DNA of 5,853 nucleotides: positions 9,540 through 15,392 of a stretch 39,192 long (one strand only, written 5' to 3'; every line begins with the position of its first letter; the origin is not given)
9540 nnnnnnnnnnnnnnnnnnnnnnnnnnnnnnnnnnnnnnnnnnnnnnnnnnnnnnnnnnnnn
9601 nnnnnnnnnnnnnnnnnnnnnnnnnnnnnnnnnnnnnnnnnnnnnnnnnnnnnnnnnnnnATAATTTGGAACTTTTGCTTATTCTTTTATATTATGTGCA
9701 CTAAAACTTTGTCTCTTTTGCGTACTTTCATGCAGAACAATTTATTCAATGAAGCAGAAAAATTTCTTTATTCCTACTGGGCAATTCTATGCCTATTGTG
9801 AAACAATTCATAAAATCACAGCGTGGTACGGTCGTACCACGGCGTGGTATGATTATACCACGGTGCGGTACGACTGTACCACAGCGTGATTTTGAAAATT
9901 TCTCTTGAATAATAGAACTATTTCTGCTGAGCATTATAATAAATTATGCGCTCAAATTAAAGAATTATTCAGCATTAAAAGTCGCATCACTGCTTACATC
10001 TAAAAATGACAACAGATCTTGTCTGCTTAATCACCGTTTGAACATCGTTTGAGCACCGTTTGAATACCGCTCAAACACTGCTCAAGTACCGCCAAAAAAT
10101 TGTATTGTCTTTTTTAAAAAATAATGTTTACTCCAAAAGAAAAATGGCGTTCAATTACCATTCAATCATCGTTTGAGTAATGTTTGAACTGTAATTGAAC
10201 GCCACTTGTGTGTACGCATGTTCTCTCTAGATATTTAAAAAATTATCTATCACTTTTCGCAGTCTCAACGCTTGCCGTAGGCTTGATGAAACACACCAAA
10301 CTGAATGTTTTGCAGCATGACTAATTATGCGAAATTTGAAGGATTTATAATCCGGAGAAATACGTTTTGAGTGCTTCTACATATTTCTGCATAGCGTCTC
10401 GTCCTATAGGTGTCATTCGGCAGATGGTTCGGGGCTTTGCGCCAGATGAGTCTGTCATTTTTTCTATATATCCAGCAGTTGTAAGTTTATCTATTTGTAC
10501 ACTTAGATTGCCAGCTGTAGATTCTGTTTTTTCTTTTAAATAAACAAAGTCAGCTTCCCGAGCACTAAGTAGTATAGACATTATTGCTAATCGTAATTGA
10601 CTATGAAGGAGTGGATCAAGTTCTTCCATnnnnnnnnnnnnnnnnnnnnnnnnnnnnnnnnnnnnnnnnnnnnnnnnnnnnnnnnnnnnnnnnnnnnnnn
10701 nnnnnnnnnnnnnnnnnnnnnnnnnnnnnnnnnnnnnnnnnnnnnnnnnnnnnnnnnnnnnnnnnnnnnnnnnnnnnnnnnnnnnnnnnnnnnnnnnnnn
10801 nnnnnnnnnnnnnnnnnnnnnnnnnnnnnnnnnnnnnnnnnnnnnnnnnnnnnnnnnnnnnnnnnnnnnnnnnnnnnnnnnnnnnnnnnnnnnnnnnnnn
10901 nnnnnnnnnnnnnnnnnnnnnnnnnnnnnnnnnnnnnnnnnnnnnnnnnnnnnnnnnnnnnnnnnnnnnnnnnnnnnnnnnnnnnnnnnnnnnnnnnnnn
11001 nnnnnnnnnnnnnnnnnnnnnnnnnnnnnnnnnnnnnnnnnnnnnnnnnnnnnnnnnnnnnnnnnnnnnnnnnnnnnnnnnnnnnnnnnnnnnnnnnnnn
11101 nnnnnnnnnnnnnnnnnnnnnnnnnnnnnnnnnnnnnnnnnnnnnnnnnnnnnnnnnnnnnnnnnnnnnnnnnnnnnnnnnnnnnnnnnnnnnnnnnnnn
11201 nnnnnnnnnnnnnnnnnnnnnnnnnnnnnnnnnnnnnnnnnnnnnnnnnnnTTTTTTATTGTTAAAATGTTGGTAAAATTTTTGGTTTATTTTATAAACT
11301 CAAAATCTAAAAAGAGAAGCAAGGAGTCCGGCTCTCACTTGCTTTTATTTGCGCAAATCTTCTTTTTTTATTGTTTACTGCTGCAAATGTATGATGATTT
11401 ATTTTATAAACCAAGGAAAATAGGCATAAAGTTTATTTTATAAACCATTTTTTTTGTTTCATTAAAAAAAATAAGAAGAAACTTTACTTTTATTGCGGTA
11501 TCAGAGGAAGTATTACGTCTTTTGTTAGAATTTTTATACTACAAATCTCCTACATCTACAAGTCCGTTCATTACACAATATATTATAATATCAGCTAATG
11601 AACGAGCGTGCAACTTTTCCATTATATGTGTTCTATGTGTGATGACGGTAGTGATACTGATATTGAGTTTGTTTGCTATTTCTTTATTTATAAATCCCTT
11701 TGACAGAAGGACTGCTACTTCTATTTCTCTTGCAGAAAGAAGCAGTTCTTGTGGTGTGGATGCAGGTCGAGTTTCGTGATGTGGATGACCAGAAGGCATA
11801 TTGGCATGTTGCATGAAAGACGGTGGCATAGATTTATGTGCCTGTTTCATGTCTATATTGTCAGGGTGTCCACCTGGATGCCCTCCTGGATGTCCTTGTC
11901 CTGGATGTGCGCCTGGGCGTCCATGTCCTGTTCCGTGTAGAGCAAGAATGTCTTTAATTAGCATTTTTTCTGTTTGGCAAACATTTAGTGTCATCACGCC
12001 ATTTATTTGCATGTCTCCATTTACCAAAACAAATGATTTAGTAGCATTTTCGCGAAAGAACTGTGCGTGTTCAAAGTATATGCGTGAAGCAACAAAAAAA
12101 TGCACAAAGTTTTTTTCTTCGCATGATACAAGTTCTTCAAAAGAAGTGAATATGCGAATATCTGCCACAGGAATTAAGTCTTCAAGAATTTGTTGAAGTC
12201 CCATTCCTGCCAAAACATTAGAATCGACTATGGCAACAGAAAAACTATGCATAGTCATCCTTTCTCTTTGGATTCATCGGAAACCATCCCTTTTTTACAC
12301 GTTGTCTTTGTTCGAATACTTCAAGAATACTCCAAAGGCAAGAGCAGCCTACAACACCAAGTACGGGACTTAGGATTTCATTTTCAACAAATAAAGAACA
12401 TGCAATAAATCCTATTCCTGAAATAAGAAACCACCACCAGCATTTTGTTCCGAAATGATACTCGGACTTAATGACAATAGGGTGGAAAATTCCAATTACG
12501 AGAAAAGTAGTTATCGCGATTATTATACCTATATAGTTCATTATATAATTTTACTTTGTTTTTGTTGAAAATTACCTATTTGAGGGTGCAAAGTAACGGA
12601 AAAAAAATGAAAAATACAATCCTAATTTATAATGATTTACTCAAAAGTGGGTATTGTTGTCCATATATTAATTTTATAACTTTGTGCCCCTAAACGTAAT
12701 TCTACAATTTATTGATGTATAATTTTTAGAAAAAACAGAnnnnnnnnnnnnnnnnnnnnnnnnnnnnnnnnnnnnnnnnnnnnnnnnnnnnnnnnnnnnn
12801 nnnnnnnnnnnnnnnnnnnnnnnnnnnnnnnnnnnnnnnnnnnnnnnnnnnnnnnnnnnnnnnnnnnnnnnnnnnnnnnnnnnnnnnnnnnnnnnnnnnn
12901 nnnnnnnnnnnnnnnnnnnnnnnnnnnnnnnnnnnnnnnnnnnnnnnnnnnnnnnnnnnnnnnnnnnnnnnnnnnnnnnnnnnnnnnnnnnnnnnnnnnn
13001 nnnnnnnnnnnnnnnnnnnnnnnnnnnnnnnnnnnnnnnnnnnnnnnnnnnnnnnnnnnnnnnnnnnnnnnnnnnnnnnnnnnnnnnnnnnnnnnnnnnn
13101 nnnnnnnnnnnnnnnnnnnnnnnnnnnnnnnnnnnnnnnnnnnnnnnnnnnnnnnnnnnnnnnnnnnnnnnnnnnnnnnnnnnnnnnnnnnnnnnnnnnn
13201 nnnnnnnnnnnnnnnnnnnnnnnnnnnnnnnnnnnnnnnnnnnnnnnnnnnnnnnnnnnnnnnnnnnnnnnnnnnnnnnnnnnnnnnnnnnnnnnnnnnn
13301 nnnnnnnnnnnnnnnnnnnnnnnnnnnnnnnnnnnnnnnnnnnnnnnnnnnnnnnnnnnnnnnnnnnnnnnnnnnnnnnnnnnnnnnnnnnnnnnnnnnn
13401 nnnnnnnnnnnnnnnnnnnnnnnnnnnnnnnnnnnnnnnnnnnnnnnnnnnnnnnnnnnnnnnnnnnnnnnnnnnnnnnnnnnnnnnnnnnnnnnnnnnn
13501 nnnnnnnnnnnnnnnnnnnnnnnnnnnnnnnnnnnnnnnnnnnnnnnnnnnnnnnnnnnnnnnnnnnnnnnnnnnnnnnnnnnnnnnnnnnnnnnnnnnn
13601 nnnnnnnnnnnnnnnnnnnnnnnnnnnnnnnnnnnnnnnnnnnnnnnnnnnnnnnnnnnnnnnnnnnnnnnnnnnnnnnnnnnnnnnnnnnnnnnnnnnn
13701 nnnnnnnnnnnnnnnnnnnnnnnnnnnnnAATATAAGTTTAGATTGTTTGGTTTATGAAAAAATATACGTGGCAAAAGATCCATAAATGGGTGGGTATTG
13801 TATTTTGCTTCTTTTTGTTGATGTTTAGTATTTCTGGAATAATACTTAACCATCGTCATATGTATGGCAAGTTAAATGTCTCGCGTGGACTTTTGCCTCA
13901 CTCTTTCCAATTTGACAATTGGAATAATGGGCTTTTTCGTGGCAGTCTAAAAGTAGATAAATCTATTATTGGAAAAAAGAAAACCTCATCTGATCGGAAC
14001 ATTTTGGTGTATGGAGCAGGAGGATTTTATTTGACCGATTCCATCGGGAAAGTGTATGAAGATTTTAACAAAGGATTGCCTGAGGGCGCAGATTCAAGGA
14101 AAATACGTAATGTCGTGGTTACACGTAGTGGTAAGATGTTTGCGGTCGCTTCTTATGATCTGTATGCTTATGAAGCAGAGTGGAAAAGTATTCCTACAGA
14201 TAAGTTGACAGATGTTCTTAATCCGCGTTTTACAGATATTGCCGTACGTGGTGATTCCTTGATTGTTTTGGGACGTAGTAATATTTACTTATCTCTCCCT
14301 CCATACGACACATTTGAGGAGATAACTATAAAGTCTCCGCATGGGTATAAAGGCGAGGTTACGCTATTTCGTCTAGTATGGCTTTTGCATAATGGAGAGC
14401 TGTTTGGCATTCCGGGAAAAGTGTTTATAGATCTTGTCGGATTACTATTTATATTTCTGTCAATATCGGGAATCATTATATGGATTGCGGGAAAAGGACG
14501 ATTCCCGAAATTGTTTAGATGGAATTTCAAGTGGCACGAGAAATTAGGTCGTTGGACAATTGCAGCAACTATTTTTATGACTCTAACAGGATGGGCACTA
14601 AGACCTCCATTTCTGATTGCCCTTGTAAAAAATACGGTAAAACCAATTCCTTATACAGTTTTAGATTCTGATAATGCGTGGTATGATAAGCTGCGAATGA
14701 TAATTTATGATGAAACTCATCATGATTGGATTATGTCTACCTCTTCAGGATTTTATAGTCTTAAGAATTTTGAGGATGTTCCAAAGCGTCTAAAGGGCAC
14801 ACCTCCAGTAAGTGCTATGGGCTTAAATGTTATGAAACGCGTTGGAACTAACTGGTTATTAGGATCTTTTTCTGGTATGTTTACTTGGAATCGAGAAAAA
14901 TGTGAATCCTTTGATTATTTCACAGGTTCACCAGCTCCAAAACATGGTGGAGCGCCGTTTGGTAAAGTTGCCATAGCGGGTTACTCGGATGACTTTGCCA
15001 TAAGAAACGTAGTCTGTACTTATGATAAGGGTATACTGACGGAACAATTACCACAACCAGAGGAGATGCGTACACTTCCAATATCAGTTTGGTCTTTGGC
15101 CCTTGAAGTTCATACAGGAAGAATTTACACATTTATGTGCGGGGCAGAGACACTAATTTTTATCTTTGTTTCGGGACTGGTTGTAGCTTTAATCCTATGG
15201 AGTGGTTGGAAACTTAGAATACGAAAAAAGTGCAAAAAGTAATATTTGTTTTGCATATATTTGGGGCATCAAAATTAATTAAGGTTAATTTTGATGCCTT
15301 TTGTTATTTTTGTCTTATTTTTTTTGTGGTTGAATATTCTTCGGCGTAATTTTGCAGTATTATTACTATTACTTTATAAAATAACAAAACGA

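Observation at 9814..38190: At least nine intergenic arrays of locus-specific short words phased at ~11 bp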

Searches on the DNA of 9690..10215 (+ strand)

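Call 86: search_dna_similar(query=window:9690-10215:+, collection=plasmids, mode=distant, max_evalue=0.001, max_rows=10)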
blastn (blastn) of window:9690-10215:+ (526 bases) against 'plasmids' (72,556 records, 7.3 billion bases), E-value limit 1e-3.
No match.

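Call 87: search_dna_similar(query=window:9690-10215:+, collection=phages, mode=distant, max_evalue=0.001, max_rows=10)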
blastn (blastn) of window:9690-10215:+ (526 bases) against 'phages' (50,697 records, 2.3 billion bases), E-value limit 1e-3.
No match.

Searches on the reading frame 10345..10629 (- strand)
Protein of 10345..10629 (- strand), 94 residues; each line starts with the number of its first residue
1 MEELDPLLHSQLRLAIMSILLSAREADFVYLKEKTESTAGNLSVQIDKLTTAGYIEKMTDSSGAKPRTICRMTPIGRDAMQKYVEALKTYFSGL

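Call 12: search_protein_families(library=pfam, proteins=[window:10345-10629:-])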
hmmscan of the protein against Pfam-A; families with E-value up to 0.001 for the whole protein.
window:10345-10629:- (94 aa): 1 family
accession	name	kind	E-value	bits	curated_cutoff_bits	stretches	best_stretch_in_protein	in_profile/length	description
PF13601.12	HTH_34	-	2e-27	95.6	27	1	12-90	1-79/80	Winged helix DNA-binding domain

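Call 30: find_encoding_contigs(protein=window:10345-10629:-, flank=10000, max_places=10)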
Protein window:10345-10629:- (94 aa): no gene with exactly this product is on record in the collection.

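Call 47: list_cluster_members(proteins=[P0001, window:10345-10629:-, window:35281-35778:-, window:8405-9226:+, window:15399-16094:+, window:29651-29986:-, window:29983-30288:-, window:38307-38906:+, window:10616-11251:-, window:34605-35312:-])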
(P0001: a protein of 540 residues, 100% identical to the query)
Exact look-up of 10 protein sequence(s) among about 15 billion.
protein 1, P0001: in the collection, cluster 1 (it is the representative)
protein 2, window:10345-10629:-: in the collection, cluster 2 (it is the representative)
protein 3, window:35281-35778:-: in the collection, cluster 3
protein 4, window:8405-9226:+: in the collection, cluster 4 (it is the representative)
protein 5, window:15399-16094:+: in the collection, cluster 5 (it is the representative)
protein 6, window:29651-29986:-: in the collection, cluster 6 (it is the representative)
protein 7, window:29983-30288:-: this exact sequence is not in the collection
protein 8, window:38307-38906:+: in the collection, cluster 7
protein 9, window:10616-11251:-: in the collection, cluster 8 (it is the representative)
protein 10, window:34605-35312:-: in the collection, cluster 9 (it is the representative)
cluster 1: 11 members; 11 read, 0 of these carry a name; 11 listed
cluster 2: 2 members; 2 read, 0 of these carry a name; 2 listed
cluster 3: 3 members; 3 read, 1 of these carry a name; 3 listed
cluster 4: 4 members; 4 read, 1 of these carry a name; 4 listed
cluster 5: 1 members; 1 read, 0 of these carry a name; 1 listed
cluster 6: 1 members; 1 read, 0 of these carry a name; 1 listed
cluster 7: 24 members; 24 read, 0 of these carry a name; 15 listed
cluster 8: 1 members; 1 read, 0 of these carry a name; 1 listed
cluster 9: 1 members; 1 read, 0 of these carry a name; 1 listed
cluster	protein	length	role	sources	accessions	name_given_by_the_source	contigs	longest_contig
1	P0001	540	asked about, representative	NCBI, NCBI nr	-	-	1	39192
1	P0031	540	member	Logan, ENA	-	-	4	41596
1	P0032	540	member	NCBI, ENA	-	-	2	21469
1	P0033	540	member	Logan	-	-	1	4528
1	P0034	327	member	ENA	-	-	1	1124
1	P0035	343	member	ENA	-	-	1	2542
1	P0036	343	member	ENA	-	-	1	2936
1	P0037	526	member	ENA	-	-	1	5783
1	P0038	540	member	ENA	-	-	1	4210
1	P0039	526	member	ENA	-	-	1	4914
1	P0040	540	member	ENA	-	-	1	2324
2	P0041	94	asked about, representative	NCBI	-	-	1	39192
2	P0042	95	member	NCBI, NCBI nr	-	-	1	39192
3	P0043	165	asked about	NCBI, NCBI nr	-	-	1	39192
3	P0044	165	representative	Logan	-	-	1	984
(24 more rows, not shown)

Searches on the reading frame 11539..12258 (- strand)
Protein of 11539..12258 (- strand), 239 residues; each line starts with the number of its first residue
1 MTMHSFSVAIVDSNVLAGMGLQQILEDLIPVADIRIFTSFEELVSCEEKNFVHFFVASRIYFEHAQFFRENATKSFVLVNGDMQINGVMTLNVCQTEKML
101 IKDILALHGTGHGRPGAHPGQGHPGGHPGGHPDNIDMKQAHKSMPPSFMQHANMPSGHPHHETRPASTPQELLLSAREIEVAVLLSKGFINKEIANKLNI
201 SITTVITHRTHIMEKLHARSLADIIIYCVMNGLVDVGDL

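Call 13: search_protein_families(library=pfam, proteins=[window:11539-12258:-])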
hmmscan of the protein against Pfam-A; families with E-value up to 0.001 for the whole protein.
window:11539-12258:- (239 aa): 1 family
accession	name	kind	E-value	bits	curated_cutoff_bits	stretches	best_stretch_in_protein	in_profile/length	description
PF00196.25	GerE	-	1.2e-16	60.5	23.5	1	174-227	3-56/57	Bacterial regulatory proteins, luxR family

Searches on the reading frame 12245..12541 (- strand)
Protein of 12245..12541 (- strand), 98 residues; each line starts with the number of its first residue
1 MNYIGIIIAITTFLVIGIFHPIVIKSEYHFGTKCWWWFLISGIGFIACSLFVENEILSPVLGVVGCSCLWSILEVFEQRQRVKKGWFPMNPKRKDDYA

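Call 13: search_protein_families(library=pfam, proteins=[window:12245-12541:-])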
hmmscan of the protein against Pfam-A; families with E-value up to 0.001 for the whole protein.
window:12245-12541:- (98 aa): 1 family
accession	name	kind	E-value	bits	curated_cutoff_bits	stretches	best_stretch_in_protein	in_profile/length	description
PF14898.11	DUF4491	-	2.7e-44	149.9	27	1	2-93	1-92/92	Domain of unknown function (DUF4491)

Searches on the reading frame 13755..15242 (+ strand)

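Call 13: search_protein_families(library=pfam, proteins=[window:13755-15242:+])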
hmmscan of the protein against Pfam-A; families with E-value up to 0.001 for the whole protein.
window:13755-15242:+ (495 aa): 2 families
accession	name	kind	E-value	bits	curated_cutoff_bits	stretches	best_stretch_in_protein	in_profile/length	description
PF03929.21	PepSY_TM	-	9.5e-20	72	28.8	1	8-487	2-291/295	PepSY-associated TM region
PF16357.10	PepSY_TM_like_2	-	2.6e-07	31.3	27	0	7-36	4-36/197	Putative PepSY_TM-like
